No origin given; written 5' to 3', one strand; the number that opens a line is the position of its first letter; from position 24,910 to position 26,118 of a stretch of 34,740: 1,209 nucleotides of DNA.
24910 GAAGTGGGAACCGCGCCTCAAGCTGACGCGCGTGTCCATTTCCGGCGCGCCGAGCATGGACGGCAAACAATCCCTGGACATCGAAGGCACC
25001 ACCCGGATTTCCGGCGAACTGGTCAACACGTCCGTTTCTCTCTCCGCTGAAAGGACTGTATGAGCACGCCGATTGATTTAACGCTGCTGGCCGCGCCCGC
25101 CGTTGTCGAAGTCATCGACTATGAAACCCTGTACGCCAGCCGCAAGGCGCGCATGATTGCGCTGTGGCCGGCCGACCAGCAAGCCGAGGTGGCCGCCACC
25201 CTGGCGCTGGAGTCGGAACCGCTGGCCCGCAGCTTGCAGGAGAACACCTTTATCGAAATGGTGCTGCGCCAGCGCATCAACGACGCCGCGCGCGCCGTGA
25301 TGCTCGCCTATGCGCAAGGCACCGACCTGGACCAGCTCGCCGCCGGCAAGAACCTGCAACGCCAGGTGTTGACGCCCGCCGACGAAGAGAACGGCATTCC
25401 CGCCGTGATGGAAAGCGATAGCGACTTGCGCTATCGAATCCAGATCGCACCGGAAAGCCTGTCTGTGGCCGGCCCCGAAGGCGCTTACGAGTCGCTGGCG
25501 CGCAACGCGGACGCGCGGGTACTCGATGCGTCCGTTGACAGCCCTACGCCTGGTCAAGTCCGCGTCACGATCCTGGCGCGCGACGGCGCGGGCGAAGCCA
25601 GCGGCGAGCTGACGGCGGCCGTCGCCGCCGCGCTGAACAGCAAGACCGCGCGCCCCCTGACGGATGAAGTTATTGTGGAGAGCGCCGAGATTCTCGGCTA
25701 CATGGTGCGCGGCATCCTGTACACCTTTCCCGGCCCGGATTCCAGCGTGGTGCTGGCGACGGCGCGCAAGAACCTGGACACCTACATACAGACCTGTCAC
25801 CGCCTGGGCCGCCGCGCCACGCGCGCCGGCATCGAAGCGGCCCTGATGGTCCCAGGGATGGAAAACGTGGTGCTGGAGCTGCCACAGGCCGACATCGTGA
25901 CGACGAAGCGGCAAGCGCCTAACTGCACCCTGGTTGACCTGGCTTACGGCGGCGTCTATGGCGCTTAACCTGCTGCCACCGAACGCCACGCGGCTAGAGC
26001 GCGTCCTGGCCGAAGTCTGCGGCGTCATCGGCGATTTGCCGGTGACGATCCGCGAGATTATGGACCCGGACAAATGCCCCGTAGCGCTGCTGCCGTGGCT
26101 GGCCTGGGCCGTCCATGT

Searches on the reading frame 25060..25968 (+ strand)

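Call 91: search_protein_families(library=pfam, proteins=[window:25060-25968:+], max_evalue=0.01)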
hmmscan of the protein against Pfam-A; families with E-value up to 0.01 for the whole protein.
window:25060-25968:+ (302 aa): 1 family
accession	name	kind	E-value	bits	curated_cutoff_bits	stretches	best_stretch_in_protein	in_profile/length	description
PF04865.19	Baseplate_J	-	2.8e-19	69.9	21.1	1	117-248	112-242/255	Baseplate J-like protein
